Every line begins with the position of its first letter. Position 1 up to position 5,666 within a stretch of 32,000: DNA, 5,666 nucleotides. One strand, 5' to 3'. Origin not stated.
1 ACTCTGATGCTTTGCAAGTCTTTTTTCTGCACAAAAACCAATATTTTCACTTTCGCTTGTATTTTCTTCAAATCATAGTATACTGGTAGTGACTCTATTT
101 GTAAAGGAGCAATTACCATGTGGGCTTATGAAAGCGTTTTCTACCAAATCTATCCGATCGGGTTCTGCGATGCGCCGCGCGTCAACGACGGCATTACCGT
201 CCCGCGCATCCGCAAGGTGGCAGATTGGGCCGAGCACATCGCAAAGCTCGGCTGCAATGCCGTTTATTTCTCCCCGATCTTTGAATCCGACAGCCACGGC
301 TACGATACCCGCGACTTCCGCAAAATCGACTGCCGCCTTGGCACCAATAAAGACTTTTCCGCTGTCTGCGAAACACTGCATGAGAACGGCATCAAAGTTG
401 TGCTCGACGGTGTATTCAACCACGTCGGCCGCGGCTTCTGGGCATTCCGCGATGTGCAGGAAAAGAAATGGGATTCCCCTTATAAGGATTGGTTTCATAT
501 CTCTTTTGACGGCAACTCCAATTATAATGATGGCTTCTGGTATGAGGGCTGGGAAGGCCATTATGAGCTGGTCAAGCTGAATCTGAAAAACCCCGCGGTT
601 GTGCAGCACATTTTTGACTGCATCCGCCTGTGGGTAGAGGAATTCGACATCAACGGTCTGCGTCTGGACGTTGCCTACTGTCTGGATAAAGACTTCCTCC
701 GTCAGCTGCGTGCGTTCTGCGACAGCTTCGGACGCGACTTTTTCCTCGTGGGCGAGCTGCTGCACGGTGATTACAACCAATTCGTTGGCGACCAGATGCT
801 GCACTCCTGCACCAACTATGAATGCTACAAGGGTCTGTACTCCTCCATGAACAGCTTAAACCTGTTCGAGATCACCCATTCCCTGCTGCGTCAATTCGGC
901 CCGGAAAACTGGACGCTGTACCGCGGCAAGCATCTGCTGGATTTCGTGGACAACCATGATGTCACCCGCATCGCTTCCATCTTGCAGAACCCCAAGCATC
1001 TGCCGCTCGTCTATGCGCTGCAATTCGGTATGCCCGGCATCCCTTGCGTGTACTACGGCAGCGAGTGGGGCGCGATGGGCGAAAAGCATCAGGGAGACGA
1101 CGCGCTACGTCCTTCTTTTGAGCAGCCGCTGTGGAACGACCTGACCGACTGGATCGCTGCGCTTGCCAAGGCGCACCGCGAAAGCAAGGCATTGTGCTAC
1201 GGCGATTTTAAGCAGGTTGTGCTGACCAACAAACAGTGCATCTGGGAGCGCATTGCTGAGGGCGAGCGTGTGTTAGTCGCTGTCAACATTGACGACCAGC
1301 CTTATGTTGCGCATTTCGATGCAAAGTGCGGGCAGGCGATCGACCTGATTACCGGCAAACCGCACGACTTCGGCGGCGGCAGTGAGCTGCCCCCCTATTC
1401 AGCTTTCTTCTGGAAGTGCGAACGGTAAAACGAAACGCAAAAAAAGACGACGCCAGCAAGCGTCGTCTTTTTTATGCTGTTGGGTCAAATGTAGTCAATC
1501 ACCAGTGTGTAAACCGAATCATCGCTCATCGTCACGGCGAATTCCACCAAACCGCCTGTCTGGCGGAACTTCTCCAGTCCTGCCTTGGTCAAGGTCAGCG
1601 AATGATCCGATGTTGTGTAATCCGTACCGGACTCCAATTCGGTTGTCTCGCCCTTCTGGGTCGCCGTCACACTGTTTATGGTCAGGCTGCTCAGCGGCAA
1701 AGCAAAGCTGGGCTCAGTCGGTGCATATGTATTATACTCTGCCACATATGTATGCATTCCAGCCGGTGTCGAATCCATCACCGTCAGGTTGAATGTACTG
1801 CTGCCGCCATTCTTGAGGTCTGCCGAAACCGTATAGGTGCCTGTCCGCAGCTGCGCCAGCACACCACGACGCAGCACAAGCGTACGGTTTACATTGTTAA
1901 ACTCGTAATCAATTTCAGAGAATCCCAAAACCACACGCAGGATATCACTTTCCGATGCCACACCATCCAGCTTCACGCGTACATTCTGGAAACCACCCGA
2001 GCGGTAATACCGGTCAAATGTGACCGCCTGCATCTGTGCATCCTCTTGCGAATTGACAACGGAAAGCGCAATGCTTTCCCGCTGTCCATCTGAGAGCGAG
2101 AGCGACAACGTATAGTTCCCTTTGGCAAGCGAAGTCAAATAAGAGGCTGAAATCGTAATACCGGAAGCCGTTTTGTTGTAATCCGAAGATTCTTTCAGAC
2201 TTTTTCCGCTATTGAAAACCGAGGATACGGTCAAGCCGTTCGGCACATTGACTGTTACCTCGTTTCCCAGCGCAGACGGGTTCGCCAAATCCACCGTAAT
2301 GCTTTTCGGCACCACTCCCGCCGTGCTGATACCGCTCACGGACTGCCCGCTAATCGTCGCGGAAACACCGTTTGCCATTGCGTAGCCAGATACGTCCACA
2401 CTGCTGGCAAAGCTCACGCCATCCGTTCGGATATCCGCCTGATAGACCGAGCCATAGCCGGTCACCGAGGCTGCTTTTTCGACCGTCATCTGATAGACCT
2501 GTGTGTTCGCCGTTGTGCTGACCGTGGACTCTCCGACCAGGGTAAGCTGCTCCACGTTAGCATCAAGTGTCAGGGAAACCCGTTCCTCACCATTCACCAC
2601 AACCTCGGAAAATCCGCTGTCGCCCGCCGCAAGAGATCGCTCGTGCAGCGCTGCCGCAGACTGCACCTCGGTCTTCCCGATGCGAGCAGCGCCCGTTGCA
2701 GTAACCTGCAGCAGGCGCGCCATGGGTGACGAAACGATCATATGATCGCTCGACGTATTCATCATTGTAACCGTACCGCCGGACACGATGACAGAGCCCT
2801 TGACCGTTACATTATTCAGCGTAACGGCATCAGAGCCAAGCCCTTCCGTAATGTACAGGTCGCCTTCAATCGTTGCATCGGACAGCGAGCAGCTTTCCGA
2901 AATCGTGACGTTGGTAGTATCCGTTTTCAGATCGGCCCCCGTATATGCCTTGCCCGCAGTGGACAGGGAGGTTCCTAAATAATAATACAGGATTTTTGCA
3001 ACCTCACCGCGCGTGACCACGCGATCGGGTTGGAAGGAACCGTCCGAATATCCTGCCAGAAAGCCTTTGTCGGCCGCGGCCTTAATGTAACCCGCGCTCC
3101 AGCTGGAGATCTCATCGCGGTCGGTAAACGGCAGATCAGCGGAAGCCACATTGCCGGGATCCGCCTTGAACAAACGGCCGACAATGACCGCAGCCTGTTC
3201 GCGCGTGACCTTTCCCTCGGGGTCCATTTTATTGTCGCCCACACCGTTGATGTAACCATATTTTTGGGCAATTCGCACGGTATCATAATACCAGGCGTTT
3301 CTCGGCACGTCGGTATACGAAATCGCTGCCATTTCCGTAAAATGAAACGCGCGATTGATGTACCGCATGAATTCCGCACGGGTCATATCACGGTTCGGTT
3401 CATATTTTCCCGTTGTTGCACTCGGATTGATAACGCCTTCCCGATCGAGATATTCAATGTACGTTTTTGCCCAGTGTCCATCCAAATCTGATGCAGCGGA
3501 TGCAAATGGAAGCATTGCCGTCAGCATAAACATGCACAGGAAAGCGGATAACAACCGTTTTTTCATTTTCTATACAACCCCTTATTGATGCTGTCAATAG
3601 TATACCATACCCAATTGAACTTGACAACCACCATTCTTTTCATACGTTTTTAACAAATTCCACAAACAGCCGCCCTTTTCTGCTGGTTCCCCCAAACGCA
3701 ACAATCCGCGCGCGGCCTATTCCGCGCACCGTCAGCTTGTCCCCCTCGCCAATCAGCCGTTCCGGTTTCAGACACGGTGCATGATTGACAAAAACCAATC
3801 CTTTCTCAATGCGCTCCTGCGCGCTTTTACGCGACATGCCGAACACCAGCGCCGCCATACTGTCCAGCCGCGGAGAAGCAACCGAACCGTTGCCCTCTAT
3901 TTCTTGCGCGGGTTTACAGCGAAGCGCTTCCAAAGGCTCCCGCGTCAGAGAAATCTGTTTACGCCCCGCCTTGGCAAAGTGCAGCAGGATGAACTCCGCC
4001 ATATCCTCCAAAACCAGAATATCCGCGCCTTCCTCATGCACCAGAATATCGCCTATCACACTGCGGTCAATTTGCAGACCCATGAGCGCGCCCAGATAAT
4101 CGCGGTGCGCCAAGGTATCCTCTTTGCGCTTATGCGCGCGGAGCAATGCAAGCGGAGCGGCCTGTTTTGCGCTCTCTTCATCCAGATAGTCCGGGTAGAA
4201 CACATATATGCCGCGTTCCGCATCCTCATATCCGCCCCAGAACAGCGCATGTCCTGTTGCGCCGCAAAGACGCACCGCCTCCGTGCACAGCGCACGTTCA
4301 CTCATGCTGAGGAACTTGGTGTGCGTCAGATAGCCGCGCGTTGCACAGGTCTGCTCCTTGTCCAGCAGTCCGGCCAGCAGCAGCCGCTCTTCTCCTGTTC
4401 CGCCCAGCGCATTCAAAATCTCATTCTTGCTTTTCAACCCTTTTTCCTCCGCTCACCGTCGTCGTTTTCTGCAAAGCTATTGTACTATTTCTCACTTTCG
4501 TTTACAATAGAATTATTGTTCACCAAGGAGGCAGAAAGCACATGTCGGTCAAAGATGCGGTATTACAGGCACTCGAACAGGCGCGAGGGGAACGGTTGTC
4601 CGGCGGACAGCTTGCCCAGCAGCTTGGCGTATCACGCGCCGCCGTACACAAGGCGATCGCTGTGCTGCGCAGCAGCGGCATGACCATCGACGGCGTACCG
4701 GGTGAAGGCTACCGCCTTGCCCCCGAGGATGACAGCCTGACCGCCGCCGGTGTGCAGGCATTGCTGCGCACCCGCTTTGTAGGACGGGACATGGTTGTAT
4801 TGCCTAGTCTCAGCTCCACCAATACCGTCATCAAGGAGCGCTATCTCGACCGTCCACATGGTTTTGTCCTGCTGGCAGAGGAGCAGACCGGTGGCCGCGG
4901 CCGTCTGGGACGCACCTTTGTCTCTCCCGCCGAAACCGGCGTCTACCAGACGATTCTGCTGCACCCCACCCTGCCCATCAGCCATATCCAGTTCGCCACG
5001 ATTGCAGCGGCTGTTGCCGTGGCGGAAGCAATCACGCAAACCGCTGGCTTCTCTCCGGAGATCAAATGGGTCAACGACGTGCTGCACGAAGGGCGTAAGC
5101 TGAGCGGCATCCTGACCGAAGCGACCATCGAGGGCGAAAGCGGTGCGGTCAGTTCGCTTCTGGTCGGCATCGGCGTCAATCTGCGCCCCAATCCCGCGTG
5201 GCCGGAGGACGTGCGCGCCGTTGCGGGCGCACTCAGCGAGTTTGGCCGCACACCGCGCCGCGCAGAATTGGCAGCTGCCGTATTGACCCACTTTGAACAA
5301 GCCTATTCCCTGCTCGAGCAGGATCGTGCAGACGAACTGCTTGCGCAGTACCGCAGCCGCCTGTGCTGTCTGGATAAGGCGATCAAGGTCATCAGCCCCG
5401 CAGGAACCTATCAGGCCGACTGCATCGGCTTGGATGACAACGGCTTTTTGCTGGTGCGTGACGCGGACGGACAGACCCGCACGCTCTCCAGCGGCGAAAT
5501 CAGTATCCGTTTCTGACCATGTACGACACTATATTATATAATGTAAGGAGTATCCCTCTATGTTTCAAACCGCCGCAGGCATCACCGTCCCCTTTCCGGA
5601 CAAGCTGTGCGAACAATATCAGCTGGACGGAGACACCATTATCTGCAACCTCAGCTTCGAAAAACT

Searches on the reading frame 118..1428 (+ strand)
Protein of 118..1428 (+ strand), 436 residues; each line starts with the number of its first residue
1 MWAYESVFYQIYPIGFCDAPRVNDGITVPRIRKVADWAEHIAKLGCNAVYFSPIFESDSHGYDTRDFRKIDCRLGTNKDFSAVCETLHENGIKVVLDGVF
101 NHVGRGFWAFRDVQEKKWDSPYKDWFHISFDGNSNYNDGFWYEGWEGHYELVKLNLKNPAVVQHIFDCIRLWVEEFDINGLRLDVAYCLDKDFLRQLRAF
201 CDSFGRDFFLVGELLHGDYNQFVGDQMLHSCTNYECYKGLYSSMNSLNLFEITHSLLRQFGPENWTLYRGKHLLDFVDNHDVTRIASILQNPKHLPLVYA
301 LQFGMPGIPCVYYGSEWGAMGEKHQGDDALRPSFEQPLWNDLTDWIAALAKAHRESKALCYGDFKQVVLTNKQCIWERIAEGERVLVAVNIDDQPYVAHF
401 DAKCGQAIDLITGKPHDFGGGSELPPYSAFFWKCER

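Call 35: search_protein_families(library=pfam, proteins=[window:118-1428:+])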
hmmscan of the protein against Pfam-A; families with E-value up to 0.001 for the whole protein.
window:118-1428:+ (436 aa): 2 families
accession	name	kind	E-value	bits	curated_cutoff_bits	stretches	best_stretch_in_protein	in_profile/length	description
PF00128.31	Alpha-amylase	-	9.2e-51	173.9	22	1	10-325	1-362/446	Alpha amylase, catalytic domain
PF16657.11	Malt_amylase_C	-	1.1e-05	25.9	27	1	362-430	1-74/75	Maltogenic Amylase, C-terminal domain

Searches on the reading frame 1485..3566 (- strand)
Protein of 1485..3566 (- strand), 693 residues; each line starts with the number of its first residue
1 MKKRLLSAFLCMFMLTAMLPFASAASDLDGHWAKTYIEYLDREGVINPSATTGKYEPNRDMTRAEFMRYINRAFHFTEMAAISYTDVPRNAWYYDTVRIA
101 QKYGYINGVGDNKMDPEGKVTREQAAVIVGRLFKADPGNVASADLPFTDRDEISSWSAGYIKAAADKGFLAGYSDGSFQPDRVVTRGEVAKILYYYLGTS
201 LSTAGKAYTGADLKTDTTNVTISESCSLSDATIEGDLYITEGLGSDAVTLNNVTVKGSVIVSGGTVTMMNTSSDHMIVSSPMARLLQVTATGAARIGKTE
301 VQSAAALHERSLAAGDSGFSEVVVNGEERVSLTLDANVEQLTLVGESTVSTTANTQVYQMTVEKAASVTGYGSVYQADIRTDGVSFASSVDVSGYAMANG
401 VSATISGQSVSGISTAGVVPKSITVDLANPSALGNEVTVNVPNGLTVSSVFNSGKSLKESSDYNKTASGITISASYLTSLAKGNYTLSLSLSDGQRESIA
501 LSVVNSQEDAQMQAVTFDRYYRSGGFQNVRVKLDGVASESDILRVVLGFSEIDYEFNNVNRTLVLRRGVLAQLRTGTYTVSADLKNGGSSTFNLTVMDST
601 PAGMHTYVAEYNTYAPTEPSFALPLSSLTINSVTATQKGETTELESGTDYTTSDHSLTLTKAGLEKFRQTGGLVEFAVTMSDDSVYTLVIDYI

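Call 35: search_protein_families(library=pfam, proteins=[window:1485-3566:-])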
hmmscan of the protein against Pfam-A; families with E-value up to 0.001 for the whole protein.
window:1485-3566:- (693 aa): 2 families
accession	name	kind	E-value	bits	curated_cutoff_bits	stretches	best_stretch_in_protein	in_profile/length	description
PF00395.25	SLH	-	1.1e-31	108.9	20.8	3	146-190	1-44/44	S-layer homology domain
PF03442.20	CBM_X2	-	2.7e-18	66.2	28.9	2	420-497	3-79/83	Carbohydrate binding domain X2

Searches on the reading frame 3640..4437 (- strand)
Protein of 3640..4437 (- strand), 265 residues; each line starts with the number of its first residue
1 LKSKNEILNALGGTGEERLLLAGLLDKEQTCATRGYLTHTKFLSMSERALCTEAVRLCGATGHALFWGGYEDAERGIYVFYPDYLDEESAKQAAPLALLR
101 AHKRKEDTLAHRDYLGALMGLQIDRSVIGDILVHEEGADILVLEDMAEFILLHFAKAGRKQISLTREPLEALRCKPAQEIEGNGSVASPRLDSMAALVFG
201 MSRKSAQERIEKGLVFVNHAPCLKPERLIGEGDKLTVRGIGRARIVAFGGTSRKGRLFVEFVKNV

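Call 35: search_protein_families(library=pfam, proteins=[window:3640-4437:-])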
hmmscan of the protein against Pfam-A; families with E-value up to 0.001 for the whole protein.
window:3640-4437:- (265 aa): 2 families
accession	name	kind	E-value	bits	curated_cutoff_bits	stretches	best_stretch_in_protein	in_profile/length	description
PF17774.7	YlmH_RBD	-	1.3e-12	48.3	23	1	106-169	19-82/84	Putative RNA-binding domain in YlmH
PF01479.30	S4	-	0.00014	22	22.8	1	191-234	3-47/48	S4 domain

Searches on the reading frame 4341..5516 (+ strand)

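Call 35: search_protein_families(library=pfam, proteins=[window:4341-5516:+])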
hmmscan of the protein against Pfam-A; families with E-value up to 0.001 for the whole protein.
window:4341-5516:+ (391 aa): 5 families
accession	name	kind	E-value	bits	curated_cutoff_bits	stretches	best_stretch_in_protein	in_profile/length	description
PF03099.24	BPL_LplA_LipB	-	4.5e-18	65.9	21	1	154-273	2-129/133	Biotin/lipoate A/B protein ligase family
PF08279.18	HTH_11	-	1.7e-15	57.1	25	1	73-125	4-55/55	HTH domain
PF02237.23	BPL_C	-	1.6e-09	38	21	1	344-390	2-48/48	Biotin protein ligase C terminal domain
PF12802.13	MarR_2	-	0.00035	21.1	27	1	74-113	10-48/61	MarR family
PF09339.16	HTH_IclR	-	0.00095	19.3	22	0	73-113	7-46/52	IclR helix-turn-helix domain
